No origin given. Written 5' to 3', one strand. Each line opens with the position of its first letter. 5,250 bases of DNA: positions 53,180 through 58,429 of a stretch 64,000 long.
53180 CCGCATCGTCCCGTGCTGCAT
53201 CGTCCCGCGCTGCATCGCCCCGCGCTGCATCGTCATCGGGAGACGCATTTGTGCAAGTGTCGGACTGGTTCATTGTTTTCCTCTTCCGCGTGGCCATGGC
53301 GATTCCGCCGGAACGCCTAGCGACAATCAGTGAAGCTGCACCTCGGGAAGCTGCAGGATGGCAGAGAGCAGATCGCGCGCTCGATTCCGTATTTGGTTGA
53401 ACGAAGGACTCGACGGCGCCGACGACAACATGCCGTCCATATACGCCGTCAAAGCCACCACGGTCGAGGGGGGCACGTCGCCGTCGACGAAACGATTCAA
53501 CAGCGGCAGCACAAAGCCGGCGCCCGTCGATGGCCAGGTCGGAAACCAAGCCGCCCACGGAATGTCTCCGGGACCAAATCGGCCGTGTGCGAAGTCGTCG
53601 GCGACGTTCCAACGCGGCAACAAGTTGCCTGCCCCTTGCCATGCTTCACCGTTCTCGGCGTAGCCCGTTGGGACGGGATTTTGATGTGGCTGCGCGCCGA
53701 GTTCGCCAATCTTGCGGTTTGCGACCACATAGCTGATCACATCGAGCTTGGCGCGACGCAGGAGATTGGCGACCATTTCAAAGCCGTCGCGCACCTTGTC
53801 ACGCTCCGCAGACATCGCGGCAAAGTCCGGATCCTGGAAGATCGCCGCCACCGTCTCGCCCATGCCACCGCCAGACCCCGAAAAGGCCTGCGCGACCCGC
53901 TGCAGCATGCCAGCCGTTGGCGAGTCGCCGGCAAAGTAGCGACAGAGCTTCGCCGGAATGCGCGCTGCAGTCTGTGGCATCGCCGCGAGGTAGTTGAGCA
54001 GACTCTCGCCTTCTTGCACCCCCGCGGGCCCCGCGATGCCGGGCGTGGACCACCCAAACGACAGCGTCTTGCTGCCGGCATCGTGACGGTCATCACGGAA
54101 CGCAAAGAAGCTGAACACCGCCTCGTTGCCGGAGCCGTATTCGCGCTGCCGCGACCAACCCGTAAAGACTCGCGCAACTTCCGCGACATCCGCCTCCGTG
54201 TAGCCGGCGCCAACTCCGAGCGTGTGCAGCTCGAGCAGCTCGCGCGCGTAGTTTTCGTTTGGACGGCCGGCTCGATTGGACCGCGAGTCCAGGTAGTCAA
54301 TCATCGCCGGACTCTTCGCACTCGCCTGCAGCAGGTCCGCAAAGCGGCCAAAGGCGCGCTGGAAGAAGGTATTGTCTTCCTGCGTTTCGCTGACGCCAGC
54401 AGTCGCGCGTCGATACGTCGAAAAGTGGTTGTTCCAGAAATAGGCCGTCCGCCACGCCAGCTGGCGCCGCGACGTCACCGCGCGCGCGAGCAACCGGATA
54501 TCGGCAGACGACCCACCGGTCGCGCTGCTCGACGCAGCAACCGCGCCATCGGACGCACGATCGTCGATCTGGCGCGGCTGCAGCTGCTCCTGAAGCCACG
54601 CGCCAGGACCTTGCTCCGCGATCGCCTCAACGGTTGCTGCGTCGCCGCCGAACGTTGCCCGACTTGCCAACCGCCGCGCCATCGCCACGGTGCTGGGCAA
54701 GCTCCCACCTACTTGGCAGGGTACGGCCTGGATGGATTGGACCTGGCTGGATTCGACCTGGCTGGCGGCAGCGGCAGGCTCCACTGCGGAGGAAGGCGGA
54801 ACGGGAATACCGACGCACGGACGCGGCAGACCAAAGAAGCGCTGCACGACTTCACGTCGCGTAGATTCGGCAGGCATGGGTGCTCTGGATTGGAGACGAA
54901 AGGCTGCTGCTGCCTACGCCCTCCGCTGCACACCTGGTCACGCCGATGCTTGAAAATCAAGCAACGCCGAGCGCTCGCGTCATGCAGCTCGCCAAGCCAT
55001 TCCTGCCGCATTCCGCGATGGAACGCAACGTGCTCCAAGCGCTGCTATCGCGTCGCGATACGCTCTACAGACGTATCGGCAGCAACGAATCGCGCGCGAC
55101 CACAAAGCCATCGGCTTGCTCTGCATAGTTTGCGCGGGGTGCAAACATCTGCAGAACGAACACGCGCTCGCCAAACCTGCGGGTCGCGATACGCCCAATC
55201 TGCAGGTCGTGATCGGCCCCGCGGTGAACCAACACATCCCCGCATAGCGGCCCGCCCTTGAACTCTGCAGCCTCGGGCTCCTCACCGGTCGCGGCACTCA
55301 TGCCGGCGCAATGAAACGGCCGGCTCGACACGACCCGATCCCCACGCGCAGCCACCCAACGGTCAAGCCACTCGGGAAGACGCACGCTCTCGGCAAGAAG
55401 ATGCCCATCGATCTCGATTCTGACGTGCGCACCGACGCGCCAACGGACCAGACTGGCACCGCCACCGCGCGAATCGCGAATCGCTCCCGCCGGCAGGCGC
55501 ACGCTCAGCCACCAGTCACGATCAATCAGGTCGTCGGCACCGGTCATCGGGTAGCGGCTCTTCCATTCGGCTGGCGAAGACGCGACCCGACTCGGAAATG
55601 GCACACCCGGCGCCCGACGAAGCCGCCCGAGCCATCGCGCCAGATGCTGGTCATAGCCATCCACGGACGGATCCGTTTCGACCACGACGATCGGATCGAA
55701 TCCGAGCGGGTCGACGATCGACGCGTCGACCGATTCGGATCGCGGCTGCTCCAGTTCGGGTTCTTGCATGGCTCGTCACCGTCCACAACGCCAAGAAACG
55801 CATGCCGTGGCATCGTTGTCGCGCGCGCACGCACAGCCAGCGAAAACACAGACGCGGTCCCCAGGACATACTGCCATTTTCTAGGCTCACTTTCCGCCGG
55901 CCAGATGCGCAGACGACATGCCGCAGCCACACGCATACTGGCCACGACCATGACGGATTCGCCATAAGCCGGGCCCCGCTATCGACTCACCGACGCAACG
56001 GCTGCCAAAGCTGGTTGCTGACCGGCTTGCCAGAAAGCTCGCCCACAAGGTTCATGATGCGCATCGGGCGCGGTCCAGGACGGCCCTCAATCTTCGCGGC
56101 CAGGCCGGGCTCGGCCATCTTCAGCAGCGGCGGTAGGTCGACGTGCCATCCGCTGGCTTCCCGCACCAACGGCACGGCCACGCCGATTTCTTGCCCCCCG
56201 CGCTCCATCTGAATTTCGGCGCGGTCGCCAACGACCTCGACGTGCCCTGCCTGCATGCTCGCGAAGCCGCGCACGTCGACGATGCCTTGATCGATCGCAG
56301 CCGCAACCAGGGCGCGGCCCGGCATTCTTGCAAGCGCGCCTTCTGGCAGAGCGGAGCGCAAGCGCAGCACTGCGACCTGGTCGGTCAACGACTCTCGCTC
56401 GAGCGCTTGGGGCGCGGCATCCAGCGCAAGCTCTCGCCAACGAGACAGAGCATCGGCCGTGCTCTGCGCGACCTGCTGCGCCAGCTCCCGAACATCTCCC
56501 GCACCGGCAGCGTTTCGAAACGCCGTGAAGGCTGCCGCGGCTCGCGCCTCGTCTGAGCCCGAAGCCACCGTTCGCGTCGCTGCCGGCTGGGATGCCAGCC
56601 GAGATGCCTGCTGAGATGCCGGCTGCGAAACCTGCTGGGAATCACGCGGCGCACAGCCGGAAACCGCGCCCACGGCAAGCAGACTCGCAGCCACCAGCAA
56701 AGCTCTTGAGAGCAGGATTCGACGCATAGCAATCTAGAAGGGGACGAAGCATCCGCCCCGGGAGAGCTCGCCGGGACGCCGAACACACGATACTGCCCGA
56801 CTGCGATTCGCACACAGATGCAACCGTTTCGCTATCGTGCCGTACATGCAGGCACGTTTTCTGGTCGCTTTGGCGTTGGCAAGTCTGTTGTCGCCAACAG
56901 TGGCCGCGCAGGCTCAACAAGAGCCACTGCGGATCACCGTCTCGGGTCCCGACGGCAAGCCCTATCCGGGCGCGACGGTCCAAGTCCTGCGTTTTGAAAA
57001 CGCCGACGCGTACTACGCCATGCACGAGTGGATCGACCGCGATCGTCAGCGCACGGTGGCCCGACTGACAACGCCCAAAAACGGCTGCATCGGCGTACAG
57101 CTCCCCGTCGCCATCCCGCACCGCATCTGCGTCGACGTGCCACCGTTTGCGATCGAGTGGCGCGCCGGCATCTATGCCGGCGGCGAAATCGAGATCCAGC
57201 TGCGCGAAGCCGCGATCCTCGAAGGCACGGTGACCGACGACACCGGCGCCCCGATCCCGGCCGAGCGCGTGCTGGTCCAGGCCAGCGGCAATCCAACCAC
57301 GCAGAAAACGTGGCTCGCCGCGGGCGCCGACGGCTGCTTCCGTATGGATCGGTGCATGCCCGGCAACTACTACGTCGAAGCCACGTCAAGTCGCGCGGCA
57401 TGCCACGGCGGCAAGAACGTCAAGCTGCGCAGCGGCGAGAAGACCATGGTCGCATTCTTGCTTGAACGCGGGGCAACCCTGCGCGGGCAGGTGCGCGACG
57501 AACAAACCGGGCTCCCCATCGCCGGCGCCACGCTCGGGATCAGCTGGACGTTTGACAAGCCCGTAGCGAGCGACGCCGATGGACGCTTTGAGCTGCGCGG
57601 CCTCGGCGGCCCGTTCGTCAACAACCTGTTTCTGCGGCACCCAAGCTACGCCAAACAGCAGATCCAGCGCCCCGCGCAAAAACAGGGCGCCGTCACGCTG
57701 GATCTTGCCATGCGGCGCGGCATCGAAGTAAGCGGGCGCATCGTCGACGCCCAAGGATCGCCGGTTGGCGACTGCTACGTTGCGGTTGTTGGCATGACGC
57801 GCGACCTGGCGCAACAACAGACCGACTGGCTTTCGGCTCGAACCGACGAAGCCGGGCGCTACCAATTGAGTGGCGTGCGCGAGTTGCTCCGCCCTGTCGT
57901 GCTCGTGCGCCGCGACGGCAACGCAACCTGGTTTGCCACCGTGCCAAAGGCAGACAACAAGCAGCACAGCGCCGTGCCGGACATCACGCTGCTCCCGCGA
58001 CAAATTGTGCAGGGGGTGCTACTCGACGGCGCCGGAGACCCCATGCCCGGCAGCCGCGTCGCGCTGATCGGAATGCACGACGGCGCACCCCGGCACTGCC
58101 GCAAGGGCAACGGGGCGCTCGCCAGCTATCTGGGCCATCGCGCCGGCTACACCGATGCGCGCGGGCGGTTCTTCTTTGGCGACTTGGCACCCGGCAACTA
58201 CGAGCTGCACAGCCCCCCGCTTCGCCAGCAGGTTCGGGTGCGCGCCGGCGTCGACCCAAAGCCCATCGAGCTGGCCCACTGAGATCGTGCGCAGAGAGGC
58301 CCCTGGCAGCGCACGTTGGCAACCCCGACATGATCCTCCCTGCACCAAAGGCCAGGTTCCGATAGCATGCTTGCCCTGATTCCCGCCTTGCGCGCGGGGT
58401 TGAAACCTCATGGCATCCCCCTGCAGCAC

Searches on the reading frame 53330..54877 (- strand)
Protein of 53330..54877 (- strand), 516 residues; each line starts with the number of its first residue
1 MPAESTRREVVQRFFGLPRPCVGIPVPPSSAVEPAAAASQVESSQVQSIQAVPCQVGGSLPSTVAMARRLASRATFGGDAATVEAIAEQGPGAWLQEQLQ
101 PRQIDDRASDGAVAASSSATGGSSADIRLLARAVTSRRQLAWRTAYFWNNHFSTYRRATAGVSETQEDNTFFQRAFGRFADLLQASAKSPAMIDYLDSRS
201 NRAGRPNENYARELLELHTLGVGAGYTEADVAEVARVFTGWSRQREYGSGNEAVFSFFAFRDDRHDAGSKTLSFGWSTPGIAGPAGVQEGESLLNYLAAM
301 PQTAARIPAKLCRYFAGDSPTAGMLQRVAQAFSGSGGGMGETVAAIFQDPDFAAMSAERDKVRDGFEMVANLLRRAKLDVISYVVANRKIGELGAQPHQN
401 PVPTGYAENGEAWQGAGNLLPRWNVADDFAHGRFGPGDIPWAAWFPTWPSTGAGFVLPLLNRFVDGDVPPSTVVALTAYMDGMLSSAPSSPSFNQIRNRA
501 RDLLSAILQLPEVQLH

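Call 71: search_protein_families(library=pfam, proteins=[window:53330-54877:-], max_evalue=0.001)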
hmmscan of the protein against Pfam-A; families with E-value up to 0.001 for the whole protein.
window:53330-54877:- (516 aa): 1 family
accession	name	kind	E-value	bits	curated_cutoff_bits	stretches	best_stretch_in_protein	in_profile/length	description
PF08811.16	DUF1800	-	2.1e-96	324.1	26.1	1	69-514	1-418/419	Protein of unknown function (DUF1800)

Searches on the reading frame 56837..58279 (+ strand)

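Call 71: search_protein_families(library=pfam, proteins=[window:56837-58279:+], max_evalue=0.001)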
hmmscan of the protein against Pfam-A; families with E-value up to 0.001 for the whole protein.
window:56837-58279:+ (481 aa): 8 families
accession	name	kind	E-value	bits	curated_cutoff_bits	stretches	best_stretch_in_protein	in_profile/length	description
PF13620.12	CarboxypepD_reg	-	2e-37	127.8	32.3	4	128-209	2-81/82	Carboxypeptidase regulatory-like domain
PF13715.12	CarbopepD_reg_2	-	2.1e-10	40.9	32.2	1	216-283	2-67/88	CarboxypepD_reg-like domain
PF00775.27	Dioxygenase_C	-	6.2e-09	36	27.3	0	389-460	30-101/182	Dioxygenase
PF02369.22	Big_1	-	4e-06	27.3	34.9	0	125-156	18-50/93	Bacterial Ig-like domain (group 1)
PF20598.4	DUF6795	-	0.00016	22.3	27.4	0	223-277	7-65/103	Domain of unknown function (DUF6795)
PF24107.1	DUF7382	-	0.0002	21.6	27.4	0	299-341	23-61/65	Domain of unknown function (DUF7382)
PF17210.9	SdrD_B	-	0.00028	21.5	29.7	0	438-458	43-63/112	SdrD B-like domain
PF17802.7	SpaA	-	0.00049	20.6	23.1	0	438-457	37-56/91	Prealbumin-like fold domain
